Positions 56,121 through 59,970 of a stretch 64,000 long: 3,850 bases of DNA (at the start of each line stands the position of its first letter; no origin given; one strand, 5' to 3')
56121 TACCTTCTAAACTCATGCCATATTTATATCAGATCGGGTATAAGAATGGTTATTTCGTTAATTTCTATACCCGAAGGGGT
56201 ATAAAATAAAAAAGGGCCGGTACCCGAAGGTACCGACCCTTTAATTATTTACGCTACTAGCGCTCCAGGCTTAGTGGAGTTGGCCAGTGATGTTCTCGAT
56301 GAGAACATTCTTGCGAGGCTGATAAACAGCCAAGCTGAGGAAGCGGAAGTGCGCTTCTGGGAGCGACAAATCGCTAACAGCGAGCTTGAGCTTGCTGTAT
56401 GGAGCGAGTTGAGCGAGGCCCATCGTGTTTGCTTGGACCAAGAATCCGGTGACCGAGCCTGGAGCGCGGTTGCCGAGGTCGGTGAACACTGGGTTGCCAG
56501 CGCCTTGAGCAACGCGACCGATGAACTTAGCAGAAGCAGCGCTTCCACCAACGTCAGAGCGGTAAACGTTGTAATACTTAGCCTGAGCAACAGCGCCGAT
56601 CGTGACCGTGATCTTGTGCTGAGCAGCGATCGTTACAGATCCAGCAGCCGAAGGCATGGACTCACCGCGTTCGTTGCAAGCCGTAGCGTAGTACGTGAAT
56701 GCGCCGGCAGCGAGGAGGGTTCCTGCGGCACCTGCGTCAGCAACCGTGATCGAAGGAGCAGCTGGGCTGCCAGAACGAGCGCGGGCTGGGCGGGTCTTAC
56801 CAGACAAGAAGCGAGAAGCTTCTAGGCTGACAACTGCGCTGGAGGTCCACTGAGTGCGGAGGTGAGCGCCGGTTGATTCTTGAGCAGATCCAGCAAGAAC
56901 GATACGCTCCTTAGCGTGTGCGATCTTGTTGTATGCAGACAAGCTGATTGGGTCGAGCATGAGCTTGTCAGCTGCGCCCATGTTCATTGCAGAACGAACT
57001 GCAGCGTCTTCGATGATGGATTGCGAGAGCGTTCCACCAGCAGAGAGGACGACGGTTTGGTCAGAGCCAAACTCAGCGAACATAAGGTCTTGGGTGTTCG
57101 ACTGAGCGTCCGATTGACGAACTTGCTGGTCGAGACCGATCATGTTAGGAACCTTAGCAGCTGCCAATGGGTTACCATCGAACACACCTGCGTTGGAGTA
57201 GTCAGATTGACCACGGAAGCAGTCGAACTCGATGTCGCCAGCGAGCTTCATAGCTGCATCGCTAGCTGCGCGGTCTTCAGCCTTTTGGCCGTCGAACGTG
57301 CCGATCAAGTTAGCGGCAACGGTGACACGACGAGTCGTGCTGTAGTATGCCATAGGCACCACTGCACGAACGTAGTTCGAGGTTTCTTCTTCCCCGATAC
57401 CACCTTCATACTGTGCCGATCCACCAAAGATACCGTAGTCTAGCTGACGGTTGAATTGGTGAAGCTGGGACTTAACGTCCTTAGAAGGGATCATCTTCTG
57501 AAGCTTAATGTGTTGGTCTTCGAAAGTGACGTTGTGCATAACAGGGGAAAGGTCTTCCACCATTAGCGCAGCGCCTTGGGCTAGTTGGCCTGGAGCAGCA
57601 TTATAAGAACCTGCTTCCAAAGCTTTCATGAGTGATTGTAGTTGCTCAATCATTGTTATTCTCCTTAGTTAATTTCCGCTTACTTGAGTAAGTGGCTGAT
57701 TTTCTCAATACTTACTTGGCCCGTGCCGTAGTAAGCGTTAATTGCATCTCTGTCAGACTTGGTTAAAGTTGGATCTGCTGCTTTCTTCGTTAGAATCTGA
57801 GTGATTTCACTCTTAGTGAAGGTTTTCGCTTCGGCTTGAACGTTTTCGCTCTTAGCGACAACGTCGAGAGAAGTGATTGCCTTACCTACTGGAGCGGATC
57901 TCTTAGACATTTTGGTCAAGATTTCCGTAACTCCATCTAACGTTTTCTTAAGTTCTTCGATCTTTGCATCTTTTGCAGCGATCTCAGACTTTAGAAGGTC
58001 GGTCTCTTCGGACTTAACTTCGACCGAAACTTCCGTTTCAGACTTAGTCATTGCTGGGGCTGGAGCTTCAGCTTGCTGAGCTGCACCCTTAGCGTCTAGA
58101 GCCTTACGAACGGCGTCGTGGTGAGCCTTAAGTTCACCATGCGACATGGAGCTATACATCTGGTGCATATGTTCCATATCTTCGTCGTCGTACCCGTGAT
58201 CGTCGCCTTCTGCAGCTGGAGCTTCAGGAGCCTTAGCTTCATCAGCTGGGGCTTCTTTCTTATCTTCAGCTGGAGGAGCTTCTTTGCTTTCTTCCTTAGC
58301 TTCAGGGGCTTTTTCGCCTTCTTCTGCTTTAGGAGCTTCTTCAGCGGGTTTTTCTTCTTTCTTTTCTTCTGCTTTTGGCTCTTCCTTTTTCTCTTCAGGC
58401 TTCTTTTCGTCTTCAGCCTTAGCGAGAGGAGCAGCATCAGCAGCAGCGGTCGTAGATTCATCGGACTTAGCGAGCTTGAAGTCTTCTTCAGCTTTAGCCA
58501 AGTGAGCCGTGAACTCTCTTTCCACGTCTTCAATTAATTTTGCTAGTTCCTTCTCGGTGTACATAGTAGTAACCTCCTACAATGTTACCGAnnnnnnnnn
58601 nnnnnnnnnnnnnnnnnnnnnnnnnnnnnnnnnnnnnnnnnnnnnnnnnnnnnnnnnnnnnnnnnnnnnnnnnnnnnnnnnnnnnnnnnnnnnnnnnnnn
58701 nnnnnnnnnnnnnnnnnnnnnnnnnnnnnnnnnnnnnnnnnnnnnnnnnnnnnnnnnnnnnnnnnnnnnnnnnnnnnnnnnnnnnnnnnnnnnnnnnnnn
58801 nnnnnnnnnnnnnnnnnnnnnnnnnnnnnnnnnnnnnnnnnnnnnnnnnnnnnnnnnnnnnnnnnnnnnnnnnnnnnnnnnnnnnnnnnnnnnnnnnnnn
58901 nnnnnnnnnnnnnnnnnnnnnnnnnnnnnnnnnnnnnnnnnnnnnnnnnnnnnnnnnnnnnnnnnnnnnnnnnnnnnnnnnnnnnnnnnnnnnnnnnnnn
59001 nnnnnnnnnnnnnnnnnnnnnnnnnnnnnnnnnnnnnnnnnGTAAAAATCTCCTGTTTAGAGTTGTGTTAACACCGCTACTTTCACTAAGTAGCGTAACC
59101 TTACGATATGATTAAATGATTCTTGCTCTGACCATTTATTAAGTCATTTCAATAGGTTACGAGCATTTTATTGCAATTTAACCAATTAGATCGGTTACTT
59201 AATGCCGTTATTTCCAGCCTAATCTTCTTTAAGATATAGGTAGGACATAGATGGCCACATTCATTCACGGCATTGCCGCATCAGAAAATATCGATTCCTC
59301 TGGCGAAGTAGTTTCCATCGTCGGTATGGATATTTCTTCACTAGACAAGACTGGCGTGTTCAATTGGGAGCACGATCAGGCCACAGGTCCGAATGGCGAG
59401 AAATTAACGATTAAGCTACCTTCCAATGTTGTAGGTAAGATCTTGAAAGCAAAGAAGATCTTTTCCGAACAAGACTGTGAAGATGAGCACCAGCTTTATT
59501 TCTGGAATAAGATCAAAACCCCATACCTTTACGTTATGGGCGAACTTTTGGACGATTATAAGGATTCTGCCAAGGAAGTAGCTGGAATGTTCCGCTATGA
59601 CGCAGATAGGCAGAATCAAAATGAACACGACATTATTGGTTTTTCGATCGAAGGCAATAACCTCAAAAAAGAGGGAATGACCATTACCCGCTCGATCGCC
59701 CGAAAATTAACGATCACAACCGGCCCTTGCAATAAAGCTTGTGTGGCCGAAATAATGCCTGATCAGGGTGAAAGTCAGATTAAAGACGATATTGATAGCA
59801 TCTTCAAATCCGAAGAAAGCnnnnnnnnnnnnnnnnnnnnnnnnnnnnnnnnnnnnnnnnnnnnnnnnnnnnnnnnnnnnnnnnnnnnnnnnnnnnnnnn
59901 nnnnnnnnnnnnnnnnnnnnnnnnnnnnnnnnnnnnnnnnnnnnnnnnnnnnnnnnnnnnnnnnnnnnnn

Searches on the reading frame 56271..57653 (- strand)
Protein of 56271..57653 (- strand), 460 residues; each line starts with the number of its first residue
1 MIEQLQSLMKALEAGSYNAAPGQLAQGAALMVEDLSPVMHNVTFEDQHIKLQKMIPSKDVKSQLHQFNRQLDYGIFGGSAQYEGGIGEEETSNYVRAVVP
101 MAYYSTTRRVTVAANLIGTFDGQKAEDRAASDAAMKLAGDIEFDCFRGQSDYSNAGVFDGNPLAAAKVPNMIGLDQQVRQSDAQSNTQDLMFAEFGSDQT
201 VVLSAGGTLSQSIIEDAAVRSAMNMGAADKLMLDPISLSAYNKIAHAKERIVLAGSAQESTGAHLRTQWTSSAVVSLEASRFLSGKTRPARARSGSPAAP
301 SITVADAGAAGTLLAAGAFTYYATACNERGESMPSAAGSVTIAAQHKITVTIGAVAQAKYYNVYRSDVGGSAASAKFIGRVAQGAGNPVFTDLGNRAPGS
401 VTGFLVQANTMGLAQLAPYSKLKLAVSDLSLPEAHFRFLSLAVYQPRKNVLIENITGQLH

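Call 15: search_protein_families(library=phrogs, proteins=[window:56271-57653:-], max_evalue=0.001)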
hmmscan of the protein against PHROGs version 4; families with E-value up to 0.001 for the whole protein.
window:56271-57653:- (460 aa): 2 families
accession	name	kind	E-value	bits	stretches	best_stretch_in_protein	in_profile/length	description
phrog_752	-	head and packaging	1.4e-46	160.4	1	3-456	16-469/475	major head protein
phrog_19622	-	other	2.9e-11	43.5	1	298-400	274-373/524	esterase/lipase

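Call 21: search_dna_similar(query=window:56271-57653:-, collection=phages, mode=protein, max_rows=15)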
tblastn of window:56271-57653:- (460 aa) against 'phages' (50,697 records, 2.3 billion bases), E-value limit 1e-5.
Records with a match: 55; places in all: 55; records where one place covers at least 80% of the query: 12.
Best place of each record, by identity: <60% 55.
By first word of the organism name: Bacillus 29; Lactobacillus 13; Bacteroides 6; Lysinibacillus 2; Myxococcus 1; Chryseobacterium 1; Exiguobacterium 1; Bacteriophage 1; Pseudomonas 1.
By host as written in the record: Lactobacillus plantarum 9; Bacillus subtilis 7; Bacillus subtilis BEST7003 6; - 3; Lysinibacillus fusiformis 2; Bacillus subtilis Delta6 2; Bacillus cereus HER1399 2; Bacillus cereus BGSC 6E1 2; and 19 more.
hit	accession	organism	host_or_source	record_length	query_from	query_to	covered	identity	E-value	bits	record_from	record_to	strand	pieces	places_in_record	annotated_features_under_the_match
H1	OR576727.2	Myxococcus phage Mx1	Myxococcus sp.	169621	1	459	100%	54.9%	1e-140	451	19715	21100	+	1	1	major capsid protein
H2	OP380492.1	Bacillus phage Nachito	Bacillus sp. ET1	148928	4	455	98%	26.5%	1e-16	89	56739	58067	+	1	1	major capsid protein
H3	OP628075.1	Lysinibacillus phage vB_LfM_LysYB1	Lysinibacillus fusiformis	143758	3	425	92%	27.4%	2e-15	85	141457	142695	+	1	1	major capsid protein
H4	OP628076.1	Lysinibacillus phage vB_LfM_LysYB2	Lysinibacillus fusiformis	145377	3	425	92%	27.4%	2e-15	85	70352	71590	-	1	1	major capsid protein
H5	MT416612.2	Bacillus phage YungSlug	Bacillus thuringiensis kurstaki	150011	4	460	99%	25.0%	9e-16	86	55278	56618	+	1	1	major capsid protein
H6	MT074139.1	Bacteroides phage DAC19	Bacteroides thetaiotaomicron VPI-5487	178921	4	455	98%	23.0%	6e-14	81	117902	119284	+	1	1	hypothetical protein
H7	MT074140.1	Bacteroides phage DAC20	Bacteroides thetaiotaomicron VPI-5488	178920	4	455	98%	23.0%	6e-14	81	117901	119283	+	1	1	hypothetical protein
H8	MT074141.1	Bacteroides phage DAC22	Bacteroides thetaiotaomicron VPI-5489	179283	4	455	98%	23.0%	6e-14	81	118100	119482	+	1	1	hypothetical protein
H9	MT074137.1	Bacteroides phage DAC16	Bacteroides thetaiotaomicron VPI-5485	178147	4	455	98%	23.0%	7e-14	80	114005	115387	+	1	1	hypothetical protein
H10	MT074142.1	Bacteroides phage DAC23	Bacteroides thetaiotaomicron VPI-5490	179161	4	455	98%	23.0%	7e-14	80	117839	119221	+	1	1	hypothetical protein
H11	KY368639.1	Bacillus phage vB_BsuM-Goe2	Bacillus subtilis Goe2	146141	5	370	80%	27.5%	1e-13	79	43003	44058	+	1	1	major head protein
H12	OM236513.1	Bacillus phage SP82G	Bacillus subtilis BEST7003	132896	5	370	80%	27.3%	2e-13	79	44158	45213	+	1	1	major capsid protein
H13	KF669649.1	Bacillus phage CampHawk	Bacillus subtilis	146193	5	370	80%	27.3%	2e-13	79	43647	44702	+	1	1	major head protein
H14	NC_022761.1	Bacillus phage CampHawk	Bacillus subtilis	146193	5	370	80%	27.3%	2e-13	79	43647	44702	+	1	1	major head protein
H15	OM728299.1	Bacillus phage vB_BsuM-Goe19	Bacillus subtilis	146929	5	370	80%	27.3%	2e-13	79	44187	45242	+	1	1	hypothetical protein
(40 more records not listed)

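Call 23: get_annotated_region(hit=H1, flank=9000)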
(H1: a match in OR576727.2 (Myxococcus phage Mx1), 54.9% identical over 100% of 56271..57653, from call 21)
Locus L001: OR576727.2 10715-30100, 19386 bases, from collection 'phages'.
description: Myxococcus phage Mx1, complete genome.
organism: Myxococcus phage Mx1 (NCBI taxid 2994995)
taxonomy: Viruses; Duplodnaviria; Heunggongvirae; Uroviricota; Caudoviricetes
host: Myxococcus sp.; source: cow dung; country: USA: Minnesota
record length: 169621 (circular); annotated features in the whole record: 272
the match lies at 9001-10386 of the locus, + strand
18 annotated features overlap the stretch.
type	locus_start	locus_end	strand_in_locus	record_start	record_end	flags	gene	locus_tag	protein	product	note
CDS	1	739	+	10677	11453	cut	-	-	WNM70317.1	hypothetical protein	-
CDS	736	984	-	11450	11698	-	-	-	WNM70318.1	hypothetical protein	-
CDS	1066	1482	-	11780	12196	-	-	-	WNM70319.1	hypothetical protein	-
CDS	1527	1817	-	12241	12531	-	-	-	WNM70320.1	hypothetical protein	-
CDS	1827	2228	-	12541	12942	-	-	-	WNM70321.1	hypothetical protein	-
CDS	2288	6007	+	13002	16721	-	-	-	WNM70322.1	putative prohead protease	-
CDS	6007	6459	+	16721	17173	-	-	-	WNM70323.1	hypothetical protein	-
CDS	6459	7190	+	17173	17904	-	-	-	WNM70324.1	nucleotide cyclase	-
CDS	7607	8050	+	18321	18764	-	-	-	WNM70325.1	hypothetical protein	-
CDS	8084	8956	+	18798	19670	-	-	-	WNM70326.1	hypothetical protein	-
CDS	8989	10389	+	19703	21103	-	-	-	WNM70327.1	major capsid protein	-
CDS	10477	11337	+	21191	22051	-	-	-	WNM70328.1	thymidylate synthase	-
CDS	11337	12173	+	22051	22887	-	-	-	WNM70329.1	deoxynucleoside monophosphate kinase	-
CDS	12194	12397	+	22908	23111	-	-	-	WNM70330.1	hypothetical protein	-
CDS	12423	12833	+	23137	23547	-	-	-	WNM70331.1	hypothetical protein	-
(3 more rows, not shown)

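Call 38: search_protein_families(library=pfam, proteins=[L001:13690-18129:+], max_evalue=0.05)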
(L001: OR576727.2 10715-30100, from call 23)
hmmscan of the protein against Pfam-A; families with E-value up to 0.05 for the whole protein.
L001:13690-18129:+ (1479 aa): 6 families
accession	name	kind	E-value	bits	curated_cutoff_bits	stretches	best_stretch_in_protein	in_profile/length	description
PF00293.34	NUDIX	-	6.7e-22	78.4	21.1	1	923-1033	3-122/134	NUDIX domain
PF18760.7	ART-PolyVal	-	2.8e-16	61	31.2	1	649-896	5-137/140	ADP-Ribosyltransferase in polyvalent proteins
PF00583.31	Acetyltransf_1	-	4.5e-05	24.1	20.7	1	156-271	8-115/116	Acetyltransferase (GNAT) family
PF14815.12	NUDIX_4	-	4.7e-05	23.6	35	1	929-1028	3-97/113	NUDIX domain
PF13151.12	DUF3990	-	0.0047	17.1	32.2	1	652-699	2-47/152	Protein of unknown function (DUF3990)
PF24585.1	YunG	-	0.0067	17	27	1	33-98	27-87/116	YunG protein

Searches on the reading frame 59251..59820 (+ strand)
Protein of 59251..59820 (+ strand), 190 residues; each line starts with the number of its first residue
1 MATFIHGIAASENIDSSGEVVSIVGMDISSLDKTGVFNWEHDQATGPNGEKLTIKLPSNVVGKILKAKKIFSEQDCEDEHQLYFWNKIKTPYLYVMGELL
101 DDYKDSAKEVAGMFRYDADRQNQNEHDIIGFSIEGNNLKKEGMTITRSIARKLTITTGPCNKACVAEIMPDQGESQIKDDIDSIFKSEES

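Call 56: search_solved_structures(query=window:59251-59820:+, max_evalue=10, show_alignments=2)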
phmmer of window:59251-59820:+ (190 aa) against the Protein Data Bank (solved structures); distinct sequences matched with E-value up to 10: 2.
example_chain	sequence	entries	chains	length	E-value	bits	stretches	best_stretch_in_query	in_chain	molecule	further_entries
8fmw_F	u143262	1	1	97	0.17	14.7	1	114-151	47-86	30S ribosomal protein S6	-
5aj4_Ai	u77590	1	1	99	1.9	11.3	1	62-106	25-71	MITORIBOSOMAL PROTEIN MS33, MRPS33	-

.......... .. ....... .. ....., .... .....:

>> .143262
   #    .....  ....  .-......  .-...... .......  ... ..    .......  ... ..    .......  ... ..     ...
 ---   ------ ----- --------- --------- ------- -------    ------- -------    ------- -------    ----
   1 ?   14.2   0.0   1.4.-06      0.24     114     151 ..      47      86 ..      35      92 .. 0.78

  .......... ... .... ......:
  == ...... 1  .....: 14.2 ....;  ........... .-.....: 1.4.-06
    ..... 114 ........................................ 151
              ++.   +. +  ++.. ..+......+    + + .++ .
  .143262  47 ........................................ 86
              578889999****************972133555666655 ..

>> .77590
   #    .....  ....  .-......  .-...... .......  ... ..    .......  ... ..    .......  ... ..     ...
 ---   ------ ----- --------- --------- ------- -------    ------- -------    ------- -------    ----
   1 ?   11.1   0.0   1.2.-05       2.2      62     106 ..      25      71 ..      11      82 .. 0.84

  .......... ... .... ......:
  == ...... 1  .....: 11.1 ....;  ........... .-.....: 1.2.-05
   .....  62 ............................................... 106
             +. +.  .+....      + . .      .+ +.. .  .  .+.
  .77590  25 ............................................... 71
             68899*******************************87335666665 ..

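Call 57: search_dna_similar(query=window:59251-59820:+, collection=phages, mode=protein, max_evalue=0.001, max_rows=25, rows=spread)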
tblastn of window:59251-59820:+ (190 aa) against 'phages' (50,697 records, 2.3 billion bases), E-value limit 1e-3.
Records with a match: 20; places in all: 20; records where one place covers at least 80% of the query: 20.
Best place of each record, by identity: <60% 20.
By first word of the organism name: Bacillus 18; Myxococcus 1; Exiguobacterium 1.
By host as written in the record: Bacillus subtilis 6; Bacillus subtilis BEST7003 6; Bacillus subtilis Delta6 2; Myxococcus sp. 1; Exiguobacterium alkaliphilum 1; Bacillus subtilis Goe2 1; Bacillus subtilis Marburg strain 1; Bacillus subtilis subsp. subtilis str. 168 1; and 1 more.
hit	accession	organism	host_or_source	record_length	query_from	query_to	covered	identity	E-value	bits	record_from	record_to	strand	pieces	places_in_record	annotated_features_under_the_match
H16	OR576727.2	Myxococcus phage Mx1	Myxococcus sp.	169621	5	189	97%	37.0%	6e-34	132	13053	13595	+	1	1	putative prohead protease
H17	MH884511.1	Exiguobacterium phage vB_EalM-132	Exiguobacterium alkaliphilum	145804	4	190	98%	27.9%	5e-8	57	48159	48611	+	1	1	prohead protease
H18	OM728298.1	Bacillus phage vB_BsuM-Goe16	Bacillus subtilis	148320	4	164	85%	26.7%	5e-6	52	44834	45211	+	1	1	hypothetical protein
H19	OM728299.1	Bacillus phage vB_BsuM-Goe19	Bacillus subtilis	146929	5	164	84%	26.3%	3e-6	52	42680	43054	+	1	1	hypothetical protein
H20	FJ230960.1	Bacillus phage SPO1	Bacillus subtilis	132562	5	164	84%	26.3%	4e-6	52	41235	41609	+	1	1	3.2: gp3.2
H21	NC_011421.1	Bacillus phage SPO1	Bacillus subtilis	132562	5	164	84%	26.3%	4e-6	52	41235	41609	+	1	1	3.2: head maturation protease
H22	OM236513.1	Bacillus phage SP82G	Bacillus subtilis BEST7003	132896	5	164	84%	26.3%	4e-6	52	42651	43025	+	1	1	hypothetical protein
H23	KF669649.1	Bacillus phage CampHawk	Bacillus subtilis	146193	5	164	84%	26.3%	4e-6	52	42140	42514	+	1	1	prohead protease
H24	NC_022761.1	Bacillus phage CampHawk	Bacillus subtilis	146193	5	164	84%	26.3%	4e-6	52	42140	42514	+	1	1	head maturation protease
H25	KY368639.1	Bacillus phage vB_BsuM-Goe2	Bacillus subtilis Goe2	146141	5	164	84%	26.3%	4e-6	52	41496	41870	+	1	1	prohead protease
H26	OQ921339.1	Bacillus phage SPO1L4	Bacillus subtilis BEST7003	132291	5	164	84%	26.3%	4e-6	52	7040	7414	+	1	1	hypothetical protein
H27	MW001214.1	Bacillus phage SP8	Bacillus subtilis Marburg strain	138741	5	164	84%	26.3%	6e-6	51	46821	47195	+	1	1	hypothetical protein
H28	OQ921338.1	Bacillus phage SPO1L3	Bacillus subtilis BEST7003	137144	5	164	84%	26.3%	6e-6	51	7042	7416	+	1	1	hypothetical protein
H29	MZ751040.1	Bacillus phage phi18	Bacillus subtilis subsp. subtilis str. ...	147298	5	164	84%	26.3%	6e-6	51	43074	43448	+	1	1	hypothetical protein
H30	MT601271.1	Bacillus phage vB_BsuM-Goe10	Bacillus subtilis Delta6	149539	5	164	84%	26.3%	6e-6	51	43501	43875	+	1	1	prohead serine protease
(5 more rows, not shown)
